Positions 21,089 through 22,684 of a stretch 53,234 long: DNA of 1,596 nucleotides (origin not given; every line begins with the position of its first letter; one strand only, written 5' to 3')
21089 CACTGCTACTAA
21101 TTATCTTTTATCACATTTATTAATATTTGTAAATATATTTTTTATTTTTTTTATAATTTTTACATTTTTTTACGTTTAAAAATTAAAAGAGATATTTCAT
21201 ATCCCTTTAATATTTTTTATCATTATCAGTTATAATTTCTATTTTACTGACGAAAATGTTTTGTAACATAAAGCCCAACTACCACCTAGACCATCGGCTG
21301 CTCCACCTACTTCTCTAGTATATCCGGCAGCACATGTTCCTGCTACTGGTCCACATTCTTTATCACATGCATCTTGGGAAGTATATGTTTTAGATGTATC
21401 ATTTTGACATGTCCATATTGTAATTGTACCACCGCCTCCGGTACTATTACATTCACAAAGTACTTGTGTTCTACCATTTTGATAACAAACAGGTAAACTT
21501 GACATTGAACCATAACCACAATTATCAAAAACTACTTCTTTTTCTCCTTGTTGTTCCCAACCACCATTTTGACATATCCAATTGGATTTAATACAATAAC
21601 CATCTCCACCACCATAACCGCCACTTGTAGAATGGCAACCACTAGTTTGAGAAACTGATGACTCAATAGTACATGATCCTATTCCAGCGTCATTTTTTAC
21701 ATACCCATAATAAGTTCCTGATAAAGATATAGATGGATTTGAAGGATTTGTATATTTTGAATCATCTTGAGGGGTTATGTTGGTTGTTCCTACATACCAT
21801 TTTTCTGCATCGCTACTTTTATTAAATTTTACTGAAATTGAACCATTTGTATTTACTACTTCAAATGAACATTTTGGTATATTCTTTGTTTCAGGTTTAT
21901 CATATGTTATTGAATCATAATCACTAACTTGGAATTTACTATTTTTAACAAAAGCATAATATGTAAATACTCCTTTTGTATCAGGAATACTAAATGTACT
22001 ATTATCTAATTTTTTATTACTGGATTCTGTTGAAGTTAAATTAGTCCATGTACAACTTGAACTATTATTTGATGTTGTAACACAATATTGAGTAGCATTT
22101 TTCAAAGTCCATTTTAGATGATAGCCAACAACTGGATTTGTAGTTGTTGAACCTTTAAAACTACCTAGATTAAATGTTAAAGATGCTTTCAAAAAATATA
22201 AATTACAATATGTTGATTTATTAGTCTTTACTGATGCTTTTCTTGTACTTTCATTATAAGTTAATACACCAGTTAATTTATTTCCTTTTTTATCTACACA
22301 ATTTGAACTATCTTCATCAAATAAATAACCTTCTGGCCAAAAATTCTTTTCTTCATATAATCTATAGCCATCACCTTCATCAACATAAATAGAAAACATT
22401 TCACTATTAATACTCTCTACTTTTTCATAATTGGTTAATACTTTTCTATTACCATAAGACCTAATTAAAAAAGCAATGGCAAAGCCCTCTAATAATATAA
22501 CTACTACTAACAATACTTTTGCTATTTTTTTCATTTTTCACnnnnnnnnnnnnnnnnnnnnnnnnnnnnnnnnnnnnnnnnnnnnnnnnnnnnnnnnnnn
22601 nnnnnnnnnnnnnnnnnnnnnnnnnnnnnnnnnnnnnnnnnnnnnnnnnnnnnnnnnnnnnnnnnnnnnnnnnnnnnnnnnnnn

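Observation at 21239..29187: Three paralogous cysteine-rich, N-terminally anchored modular proteins with no family I can name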

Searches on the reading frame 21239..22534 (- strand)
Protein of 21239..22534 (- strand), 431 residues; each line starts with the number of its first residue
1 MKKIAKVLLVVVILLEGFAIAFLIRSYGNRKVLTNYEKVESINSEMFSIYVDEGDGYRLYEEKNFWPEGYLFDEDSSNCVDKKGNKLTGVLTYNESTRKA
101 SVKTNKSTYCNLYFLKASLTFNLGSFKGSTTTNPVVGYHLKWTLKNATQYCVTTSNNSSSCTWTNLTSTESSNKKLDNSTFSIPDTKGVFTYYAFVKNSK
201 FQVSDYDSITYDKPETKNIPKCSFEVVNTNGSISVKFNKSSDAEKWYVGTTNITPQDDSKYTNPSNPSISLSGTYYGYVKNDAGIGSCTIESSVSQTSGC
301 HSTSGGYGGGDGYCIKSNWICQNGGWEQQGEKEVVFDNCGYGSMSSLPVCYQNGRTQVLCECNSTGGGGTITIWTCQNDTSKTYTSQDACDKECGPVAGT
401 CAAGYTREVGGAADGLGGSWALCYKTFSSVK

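Call 4: search_protein_families(library=pfam, proteins=[window:21239-22534:-], max_evalue=1)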
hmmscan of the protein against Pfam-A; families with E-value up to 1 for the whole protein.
window:21239-22534:- (431 aa): 1 family
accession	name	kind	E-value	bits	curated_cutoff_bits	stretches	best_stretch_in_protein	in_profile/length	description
PF20631.3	CoV_NSP13_1B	-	0.036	14.8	28.4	1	188-207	34-53/82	Coronavirus Nonstructural protein 13, 1B domain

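Call 5: find_homologous_proteins(query=A1, max_evalue=0.001)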
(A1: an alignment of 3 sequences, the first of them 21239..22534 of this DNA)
Query A1 (3 sequences) (431 aa, profile of the alignment): 7 proteins with E <= 0.001 among 7075 candidates.
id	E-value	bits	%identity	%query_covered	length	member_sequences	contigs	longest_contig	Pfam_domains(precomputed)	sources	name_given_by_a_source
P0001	3.2e-218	743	100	100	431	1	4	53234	-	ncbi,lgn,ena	-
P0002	2.6e-182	625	32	99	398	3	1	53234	-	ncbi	-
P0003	2.0e-156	539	43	55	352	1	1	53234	-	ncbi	-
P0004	1.2e-137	478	38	99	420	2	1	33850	-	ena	-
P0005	9.2e-126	438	49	50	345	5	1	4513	-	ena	-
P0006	4.0e-114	400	48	55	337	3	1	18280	-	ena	-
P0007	2.2e-75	272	30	39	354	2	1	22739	-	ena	-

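Call 10: find_encoding_contigs(protein=P0004, flank=10000, max_places=4)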
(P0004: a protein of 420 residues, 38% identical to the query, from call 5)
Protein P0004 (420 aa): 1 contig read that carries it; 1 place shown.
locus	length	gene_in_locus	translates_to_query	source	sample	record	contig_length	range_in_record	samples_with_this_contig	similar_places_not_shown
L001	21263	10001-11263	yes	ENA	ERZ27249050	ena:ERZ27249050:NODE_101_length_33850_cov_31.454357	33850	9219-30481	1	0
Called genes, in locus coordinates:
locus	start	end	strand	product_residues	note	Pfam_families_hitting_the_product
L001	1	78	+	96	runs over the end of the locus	PF01250:Ribosomal_S6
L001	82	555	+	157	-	PF00436:SSB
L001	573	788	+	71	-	PF01084:Ribosomal_S18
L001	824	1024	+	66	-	-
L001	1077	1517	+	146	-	PF01281:Ribosomal_L9_N, PF03948:Ribosomal_L9_C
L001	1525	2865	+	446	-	PF00772:DnaB, PF03796:DnaB_C, PF13481:AAA_25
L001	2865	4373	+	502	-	PF01476:LysM (faint), PF07501:G5 (weak), PF01551:Peptidase_M23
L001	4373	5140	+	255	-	PF00753:Lactamase_B, PF16661:Lactamase_B_6 (weak), PF23023:Anti-Pycsar_Apyc1, PF12706:Lactamase_B_2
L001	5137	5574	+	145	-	PF02590:SPOUT_MTase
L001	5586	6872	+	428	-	-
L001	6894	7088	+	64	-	-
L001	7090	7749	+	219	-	PF03167:UDG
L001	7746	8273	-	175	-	PF04011:LemA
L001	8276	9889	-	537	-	PF01943:Polysacc_synt, PF03023:MurJ, PF01554:MatE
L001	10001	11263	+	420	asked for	-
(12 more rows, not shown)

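Call 11: list_cluster_members(proteins=[P0001, P0002, P0003, P0007])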
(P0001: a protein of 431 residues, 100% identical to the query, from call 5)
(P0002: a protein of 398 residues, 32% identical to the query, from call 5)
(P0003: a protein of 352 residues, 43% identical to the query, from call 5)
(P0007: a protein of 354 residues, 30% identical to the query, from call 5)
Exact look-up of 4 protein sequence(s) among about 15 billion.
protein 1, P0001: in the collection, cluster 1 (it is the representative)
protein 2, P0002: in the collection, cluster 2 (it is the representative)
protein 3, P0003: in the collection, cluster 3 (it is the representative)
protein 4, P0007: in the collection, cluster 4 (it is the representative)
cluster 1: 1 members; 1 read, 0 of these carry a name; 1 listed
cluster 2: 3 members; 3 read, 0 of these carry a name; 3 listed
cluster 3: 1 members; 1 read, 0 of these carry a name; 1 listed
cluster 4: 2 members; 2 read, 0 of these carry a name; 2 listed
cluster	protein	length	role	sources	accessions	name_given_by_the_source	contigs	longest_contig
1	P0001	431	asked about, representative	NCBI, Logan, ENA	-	-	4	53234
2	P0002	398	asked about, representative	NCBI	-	-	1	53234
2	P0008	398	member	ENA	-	-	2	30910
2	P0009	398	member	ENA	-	-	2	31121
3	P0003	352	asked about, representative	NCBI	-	-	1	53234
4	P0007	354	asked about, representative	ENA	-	-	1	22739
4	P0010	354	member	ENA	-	-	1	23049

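Call 12: find_encoding_contigs(protein=P0001, flank=3000, max_places=6)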
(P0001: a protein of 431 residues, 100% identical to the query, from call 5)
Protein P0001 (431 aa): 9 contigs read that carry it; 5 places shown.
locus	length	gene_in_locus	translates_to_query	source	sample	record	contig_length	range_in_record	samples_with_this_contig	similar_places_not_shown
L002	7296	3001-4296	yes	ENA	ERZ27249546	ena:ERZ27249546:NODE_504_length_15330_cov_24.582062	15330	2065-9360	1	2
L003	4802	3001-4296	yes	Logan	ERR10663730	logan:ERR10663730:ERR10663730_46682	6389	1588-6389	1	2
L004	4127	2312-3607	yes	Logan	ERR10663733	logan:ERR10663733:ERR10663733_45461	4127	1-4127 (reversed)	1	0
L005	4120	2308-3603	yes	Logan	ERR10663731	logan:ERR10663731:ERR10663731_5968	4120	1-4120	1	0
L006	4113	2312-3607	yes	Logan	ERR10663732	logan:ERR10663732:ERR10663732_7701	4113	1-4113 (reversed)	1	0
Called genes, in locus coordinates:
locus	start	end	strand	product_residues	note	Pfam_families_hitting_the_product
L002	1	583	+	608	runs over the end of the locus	PF13522:GATase_6, PF12481:DUF3700 (weak), PF13537:GATase_7, PF00733:Asn_synthase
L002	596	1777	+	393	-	PF01168:Ala_racemase_N, PF00842:Ala_racemase_C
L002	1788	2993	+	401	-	PF02655:ATP-grasp_3 (faint)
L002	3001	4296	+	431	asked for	-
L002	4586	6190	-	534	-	PF06418:CTP_synth_N, PF00117:GATase, PF07722:Peptidase_C26 (faint)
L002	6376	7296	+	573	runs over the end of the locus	PF06160:EzrA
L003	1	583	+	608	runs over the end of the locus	PF13522:GATase_6, PF12481:DUF3700 (weak), PF13537:GATase_7, PF00733:Asn_synthase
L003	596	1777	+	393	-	PF01168:Ala_racemase_N, PF00842:Ala_racemase_C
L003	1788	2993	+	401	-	PF02655:ATP-grasp_3 (faint)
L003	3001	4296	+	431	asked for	-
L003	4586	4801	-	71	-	?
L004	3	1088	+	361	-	?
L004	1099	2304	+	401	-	PF02655:ATP-grasp_3 (faint)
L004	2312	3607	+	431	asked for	-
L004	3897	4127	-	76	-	?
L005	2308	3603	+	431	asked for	-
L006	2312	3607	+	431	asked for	-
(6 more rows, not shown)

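Call 14: find_encoding_contigs(protein=P0007, flank=10000, max_places=3)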
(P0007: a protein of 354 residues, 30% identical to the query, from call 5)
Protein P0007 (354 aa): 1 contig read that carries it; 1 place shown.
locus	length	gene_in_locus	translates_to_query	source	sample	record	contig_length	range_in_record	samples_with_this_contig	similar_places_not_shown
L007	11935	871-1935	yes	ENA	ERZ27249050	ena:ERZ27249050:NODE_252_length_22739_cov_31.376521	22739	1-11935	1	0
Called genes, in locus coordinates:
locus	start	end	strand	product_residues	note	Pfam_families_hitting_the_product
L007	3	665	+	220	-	?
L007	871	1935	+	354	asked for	-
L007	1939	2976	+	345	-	-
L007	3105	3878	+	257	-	PF04542:Sigma70_r2, PF04539:Sigma70_r3 (faint), PF04545:Sigma70_r4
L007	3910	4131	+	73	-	PF05239:PRC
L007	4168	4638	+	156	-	PF01252:Peptidase_A8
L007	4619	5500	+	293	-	PF01479:S4 (weak), PF00849:PseudoU_synth_2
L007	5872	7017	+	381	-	PF01694:Rhomboid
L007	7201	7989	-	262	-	PF04018:VCA0040-like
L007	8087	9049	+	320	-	PF13180:PDZ_2 (weak), PF05580:Peptidase_S55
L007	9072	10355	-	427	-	PF00437:T2SSE, PF13555:AAA_29 (faint)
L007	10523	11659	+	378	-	PF13183:Fer4_8 (faint), PF13237:Fer4_10 (faint), PF13484:Fer4_16 (faint), PF13534:Fer4_17 (faint), PF13746:Fer4_18 (faint), PF14697:Fer4_21 (weak), PF00037:Fer4 (faint), PF12838:Fer4_7 (weak), +1 more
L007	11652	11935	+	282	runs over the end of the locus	PF03116:NQR2_RnfD_RnfE (weak)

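Call 15: find_encoding_contigs(protein=P0006, flank=10000, max_places=3)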
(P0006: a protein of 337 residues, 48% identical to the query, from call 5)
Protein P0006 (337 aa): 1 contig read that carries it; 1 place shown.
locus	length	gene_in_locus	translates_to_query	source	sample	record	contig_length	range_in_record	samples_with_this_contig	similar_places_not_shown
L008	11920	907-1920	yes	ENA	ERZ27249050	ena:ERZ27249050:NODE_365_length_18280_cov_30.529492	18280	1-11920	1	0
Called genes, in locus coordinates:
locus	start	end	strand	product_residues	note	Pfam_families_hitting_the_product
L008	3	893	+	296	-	?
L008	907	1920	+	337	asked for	-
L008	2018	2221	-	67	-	-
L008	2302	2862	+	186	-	PF06130:PTAC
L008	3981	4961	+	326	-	PF01207:Dus, PF01180:DHO_dh (faint), PF00977:His_biosynth (weak), PF01680:SOR_SNZ (faint)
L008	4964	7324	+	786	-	PF12705:PDDEXK_1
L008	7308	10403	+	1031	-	PF00580:UvrD-helicase, PF01443:Viral_helicase1 (faint), PF13245:AAA_19, PF13361:UvrD_C (weak), PF13538:UvrD_C_2 (faint)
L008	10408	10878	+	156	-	PF02464:CinA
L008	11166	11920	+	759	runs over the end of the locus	PF03477:ATP-cone, PF13597:NRDD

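Call 20: find_related_loci(query=A2, collection=genome_contigs, flank=6000)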
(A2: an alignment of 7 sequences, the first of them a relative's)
Query A2 (431 aa) in genome_contigs; peptide patterns used: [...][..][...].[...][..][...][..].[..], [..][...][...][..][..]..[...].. (x = any residue, [..] = any of these).
104 stretches matched a pattern; 59 encode a relative of the query (tblastn E <= 1e-3); 59 distinct loci.
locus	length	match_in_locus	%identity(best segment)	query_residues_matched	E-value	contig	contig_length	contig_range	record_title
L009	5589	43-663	35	1-205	2e-22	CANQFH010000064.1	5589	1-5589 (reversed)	MAG: uncultured Bacilli bacterium isolate Lapin-005__bin46 genome assembly, contig: Lapin-005__NODE_20914_length_5589_co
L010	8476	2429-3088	26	3-222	3e-18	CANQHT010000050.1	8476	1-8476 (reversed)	MAG: uncultured Bacilli bacterium isolate Lapin-027__bin78 genome assembly, contig: Lapin-027__NODE_8850_length_8476_cov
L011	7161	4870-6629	30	33-300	2e-16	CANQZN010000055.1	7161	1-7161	MAG: uncultured Bacilli bacterium isolate Lapin-017__bin4 genome assembly, contig: Lapin-017__NODE_8611_length_7161_cov_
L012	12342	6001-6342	39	7-114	9e-15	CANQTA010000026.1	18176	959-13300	MAG: uncultured Bacilli bacterium isolate Lapin-012__bin21 genome assembly, contig: Lapin-012__NODE_3963_length_18176_co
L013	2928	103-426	30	4-116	4e-13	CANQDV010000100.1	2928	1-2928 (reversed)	MAG: uncultured Bacilli bacterium isolate Lapin-005__bin8 genome assembly, contig: Lapin-005__NODE_53076_length_2928_cov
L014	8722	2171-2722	28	10-183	7e-13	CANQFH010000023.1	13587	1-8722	MAG: uncultured Bacilli bacterium isolate Lapin-005__bin46 genome assembly, contig: Lapin-005__NODE_6193_length_13587_co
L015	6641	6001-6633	25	4-212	5e-15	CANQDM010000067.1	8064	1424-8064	MAG: uncultured Bacilli bacterium isolate Lapin-007__bin22 genome assembly, contig: Lapin-007__NODE_3901_length_8064_cov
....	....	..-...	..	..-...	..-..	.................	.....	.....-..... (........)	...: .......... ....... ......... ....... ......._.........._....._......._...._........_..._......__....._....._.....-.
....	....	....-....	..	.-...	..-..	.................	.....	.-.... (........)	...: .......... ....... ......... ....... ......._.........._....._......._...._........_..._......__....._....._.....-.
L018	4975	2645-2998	29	3-125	2e-12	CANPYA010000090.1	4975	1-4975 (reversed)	MAG: uncultured Bacilli bacterium isolate Lapin-005__bin123 genome assembly, contig: Lapin-005__NODE_24683_length_4975_c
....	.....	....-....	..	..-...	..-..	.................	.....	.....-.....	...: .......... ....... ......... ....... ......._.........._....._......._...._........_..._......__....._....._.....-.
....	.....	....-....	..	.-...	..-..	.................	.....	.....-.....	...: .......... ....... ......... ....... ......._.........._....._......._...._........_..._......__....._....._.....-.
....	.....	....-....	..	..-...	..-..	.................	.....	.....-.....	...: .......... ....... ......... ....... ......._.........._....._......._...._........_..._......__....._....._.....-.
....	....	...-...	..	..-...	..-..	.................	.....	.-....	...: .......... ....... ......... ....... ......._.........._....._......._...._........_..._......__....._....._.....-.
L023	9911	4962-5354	29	3-137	6e-12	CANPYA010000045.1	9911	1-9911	MAG: uncultured Bacilli bacterium isolate Lapin-005__bin123 genome assembly, contig: Lapin-005__NODE_9476_length_9911_co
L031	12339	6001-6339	32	6-114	5e-11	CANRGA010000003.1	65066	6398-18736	MAG: uncultured Bacilli bacterium isolate Lapin-022__bin6 genome assembly, contig: Lapin-022__NODE_413_length_65066_cov_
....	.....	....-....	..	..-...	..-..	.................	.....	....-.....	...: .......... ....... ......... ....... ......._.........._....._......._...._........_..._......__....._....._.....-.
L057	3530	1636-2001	32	16-131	1e-6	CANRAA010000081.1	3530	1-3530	MAG: uncultured Bacilli bacterium isolate Lapin-017__bin11 genome assembly, contig: Lapin-017__NODE_25764_length_3530_co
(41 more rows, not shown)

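Call 21: predict_structure(alignment_id=A2)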
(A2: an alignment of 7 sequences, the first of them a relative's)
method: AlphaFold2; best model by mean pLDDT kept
length: 431 residues; sequences in the alignment: 7
mean_pLDDT: 70.5   pTM: 0.37
mean pLDDT of the five models: 70.5, 69.8, 68.9, 68.2, 67.1
residues with pLDDT >= 90: 53; 70-90: 180; 50-70: 144; < 50: 54
segments of 3 or more residues with pLDDT < 50: 23-42, 55-57, 305-312, 337-345, 363-370
pLDDT, mean of each block of 10 residues (from residue 1): 65 71 42 38 62 54 57 77 80 70 75 77 61 61 84 87 85 78 69 85 79 65 90 90 91 88 86 92 90 74 45 59 69 50 49 63 43 63 67 63 85 69 85 56
secondary structure, 60 per line:
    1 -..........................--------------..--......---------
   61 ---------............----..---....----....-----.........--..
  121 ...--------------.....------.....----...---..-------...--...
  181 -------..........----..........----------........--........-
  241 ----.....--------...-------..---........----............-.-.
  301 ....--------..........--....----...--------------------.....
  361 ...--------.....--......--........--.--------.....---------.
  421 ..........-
elements in order: H2-27 E46-51 E70-81 E91-94 E99-102 E108-116 E119-123 E138-142 E149-153 E173-175 E188-197 E202-211 E222-229 E232-239 E245-249 E273-280 E285-296 E300-304 E313-322 E325-328 E333-335 E356-363 E372-376 E379-384 H387-394 E406-410 E420-430

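Call 23: search_protein_representatives(alignment_id=A2)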
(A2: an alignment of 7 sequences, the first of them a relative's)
Query: 7 sequences, 423 profile positions. Proteins with E-value up to 0.001 (for the whole library): 1136; up to 1e-10: 587; up to 1e-30: 16. The best 150 are listed.
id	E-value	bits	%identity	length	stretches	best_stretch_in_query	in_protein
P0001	3.5e-185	632.5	-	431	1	1-423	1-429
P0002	1.5e-167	574.4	-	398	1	1-421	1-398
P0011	4.2e-79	283.0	-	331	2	1-117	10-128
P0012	2.4e-39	152.1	-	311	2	11-117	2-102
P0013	7.2e-37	143.9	-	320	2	1-117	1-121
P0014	2.4e-34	135.6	-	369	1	1-235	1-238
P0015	1.5e-33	133.0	-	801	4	3-196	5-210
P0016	3.5e-33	131.8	-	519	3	1-220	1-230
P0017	3.5e-32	128.4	-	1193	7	132-209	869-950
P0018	6.7e-32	127.5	-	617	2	1-120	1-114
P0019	1.2e-31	126.7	-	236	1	1-216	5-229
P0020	1.2e-31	126.7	-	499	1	3-231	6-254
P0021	1.9e-31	126.0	-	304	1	2-270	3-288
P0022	3.6e-31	125.1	-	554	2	2-224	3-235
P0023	5.8e-31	124.4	-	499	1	2-203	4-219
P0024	1.0e-30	123.6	-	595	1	7-223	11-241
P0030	1.9e-29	119.5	-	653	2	1-210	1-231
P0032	6.6e-29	117.7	-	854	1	1-354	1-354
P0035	2.5e-27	112.5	-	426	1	1-116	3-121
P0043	4.5e-26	108.3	-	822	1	1-203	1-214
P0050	7.9e-25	104.2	-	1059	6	131-208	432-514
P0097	1.2e-21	93.7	-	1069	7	137-210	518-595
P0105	2.4e-21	92.8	-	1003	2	3-118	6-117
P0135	2.5e-20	89.4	-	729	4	136-213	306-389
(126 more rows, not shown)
